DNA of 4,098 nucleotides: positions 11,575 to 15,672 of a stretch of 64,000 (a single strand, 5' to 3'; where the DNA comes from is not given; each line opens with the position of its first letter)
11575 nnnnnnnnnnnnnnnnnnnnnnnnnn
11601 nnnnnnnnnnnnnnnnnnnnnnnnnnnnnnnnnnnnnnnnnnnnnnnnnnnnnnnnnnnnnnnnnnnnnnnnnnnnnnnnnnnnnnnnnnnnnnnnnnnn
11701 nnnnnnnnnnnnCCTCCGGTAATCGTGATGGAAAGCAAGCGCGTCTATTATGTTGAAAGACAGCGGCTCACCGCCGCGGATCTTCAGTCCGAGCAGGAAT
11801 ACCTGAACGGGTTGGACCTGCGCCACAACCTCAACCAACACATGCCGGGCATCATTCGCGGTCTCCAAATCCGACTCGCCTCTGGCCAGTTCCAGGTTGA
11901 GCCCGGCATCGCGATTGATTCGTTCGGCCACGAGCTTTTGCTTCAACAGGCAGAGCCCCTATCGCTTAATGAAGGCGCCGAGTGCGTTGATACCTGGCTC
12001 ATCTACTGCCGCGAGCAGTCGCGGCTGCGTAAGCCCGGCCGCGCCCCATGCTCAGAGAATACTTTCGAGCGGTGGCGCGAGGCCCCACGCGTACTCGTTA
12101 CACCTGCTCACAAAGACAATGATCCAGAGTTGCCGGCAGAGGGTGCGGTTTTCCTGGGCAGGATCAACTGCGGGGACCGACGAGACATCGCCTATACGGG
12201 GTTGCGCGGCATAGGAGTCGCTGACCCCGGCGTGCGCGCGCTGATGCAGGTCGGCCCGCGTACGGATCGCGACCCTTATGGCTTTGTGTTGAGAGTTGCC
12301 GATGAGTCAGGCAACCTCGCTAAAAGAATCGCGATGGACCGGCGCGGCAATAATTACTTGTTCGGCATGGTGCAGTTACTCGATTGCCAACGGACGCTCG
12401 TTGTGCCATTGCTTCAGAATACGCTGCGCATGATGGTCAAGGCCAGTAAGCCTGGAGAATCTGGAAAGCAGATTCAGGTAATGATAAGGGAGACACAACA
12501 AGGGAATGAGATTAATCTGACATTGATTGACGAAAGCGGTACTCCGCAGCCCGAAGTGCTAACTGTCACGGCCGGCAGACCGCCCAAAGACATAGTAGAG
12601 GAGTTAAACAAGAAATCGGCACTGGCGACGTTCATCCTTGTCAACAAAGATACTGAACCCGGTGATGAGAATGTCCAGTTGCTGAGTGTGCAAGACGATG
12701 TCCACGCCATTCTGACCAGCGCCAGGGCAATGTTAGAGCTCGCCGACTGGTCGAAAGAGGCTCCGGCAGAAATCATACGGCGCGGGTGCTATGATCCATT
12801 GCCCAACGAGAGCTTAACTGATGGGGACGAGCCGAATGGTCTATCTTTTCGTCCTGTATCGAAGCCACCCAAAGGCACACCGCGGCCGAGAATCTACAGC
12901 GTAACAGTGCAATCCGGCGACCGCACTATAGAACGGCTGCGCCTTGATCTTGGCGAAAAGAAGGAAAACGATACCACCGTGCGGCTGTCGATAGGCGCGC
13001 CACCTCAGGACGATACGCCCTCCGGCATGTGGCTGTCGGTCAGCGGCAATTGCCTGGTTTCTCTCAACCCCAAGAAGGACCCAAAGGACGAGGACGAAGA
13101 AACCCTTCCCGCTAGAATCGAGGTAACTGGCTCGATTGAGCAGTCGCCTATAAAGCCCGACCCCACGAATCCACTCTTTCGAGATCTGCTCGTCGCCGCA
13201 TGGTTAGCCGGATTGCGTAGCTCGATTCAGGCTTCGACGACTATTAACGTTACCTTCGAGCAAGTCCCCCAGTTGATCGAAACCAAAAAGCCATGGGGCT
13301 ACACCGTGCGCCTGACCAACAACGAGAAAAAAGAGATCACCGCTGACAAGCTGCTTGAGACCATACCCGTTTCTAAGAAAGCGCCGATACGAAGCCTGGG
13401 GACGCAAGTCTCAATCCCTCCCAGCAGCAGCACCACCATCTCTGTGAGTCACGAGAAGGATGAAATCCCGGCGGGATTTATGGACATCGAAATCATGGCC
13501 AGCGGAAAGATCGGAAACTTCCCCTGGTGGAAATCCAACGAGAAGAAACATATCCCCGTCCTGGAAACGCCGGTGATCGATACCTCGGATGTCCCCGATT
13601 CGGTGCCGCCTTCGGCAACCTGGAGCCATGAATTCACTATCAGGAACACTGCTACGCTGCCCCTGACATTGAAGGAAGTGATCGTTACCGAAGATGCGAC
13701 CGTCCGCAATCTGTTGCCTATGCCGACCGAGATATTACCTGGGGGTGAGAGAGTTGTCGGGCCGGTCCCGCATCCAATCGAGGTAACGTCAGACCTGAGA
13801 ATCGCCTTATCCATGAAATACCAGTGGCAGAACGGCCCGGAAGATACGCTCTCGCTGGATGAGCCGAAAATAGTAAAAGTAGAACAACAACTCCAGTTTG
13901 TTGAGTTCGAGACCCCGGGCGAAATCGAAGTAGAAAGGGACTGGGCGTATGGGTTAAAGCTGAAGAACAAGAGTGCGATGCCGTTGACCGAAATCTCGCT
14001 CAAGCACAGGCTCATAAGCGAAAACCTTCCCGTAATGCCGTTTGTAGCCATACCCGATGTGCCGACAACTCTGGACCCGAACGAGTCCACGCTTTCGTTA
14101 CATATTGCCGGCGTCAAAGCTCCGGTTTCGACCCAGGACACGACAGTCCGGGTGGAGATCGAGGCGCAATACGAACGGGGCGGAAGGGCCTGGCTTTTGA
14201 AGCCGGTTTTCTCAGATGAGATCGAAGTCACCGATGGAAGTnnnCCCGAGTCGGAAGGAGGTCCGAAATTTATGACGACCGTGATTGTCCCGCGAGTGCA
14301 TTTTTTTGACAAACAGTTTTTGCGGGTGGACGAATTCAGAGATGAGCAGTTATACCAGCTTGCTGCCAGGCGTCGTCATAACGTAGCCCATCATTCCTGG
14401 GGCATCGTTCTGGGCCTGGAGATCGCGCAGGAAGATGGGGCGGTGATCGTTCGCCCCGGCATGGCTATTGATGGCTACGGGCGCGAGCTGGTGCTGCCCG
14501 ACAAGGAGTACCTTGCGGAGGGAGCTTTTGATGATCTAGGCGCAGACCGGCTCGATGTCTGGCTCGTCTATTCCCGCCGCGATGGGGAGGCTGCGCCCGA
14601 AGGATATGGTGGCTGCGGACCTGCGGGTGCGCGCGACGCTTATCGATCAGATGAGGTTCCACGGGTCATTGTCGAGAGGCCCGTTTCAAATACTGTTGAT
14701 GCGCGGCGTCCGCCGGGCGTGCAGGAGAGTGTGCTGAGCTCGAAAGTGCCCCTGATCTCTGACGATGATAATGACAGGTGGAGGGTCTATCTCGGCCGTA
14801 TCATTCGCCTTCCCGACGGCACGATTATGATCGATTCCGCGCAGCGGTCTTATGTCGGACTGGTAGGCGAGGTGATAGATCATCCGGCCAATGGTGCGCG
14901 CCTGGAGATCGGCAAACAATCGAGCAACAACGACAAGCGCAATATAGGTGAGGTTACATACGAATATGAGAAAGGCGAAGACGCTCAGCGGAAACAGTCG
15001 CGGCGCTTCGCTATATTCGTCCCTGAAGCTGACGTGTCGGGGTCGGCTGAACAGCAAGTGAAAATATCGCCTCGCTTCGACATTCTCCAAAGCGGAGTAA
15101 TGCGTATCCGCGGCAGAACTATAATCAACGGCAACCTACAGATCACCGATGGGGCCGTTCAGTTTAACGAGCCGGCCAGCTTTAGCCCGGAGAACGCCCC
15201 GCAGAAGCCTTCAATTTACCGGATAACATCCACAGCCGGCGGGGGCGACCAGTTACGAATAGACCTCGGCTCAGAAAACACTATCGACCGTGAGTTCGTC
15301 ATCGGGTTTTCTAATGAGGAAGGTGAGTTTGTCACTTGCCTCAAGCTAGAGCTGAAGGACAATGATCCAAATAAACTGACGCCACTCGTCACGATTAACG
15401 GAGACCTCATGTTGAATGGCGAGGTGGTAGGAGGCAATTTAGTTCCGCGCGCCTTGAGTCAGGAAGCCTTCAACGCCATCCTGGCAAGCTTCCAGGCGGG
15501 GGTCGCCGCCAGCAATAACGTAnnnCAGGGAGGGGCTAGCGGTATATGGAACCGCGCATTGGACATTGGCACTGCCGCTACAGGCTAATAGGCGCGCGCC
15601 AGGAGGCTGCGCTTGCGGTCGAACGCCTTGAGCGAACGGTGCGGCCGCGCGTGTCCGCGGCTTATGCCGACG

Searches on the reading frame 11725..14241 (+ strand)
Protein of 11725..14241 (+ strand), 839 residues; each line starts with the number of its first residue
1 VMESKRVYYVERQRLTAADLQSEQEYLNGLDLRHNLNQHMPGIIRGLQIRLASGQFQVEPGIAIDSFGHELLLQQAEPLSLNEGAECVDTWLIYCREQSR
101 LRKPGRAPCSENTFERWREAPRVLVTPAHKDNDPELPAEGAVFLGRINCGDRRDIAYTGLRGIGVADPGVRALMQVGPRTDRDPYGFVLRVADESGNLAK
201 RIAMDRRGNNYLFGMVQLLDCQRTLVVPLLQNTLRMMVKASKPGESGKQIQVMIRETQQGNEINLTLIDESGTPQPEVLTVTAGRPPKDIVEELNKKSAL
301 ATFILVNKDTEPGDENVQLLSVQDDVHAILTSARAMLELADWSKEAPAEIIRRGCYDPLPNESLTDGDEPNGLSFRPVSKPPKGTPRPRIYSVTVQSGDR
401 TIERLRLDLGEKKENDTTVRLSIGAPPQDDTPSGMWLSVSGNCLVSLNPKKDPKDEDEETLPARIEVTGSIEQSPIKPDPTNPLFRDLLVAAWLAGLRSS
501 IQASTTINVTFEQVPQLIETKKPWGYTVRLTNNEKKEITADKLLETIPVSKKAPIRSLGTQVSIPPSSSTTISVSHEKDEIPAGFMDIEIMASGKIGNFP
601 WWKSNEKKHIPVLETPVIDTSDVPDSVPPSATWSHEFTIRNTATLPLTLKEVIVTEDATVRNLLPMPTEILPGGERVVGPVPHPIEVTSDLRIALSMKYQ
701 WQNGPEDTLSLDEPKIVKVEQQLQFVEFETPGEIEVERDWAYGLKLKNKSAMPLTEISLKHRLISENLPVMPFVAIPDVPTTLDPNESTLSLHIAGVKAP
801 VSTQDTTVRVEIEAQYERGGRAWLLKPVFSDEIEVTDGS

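Call 5: search_protein_families(library=pfam, proteins=[window:11725-14241:+], max_evalue=0.1)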
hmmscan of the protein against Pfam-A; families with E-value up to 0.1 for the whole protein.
window:11725-14241:+ (839 aa): 1 family
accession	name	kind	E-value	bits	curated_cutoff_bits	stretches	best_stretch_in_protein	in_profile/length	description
PF23614.1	DUF7141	-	0.056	13.7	27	0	520-545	11-35/61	Domain of unknown function (DUF7141)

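Call 6: search_protein_families(library=ncbifam, proteins=[window:11725-14241:+], max_evalue=0.1)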
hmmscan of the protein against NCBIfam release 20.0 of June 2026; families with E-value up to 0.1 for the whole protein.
window:11725-14241:+ (839 aa): 2 families
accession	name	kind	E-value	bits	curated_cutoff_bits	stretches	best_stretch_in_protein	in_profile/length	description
NF053767.1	CIS13_fam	equivalog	0.01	15.1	370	1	15-84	15-89/392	CIS13 family contractile injection system protein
NF012200.0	choice_anch_D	domain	0.063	13.8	45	0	633-659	35-65/108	choice-of-anchor D domain-containing protein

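Call 42: search_protein_families(library=phrogs, proteins=[window:11725-14241:+], max_evalue=0.01)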
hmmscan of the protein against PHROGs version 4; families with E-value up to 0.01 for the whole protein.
window:11725-14241:+ (839 aa): 0 families

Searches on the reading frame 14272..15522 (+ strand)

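Call 5: search_protein_families(library=pfam, proteins=[window:14272-15522:+], max_evalue=0.1)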
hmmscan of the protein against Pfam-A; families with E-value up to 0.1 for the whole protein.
window:14272-15522:+ (417 aa): 0 families

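Call 6: search_protein_families(library=ncbifam, proteins=[window:14272-15522:+], max_evalue=0.1)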
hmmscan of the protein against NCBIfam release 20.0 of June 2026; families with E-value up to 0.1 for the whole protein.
window:14272-15522:+ (417 aa): 2 families
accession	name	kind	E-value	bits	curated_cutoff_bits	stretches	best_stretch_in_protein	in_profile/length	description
NF053767.1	CIS13_fam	equivalog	4.2e-06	26.2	370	1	11-109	9-109/392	CIS13 family contractile injection system protein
NF041070.1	carrier_LysW_Arch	domain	0.097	12.7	75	0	197-219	19-41/57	alpha-aminoadipate/glutamate carrier protein LysW/ArgW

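Call 42: search_protein_families(library=phrogs, proteins=[window:14272-15522:+], max_evalue=0.01)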
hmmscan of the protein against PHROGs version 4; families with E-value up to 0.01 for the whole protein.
window:14272-15522:+ (417 aa): 0 families
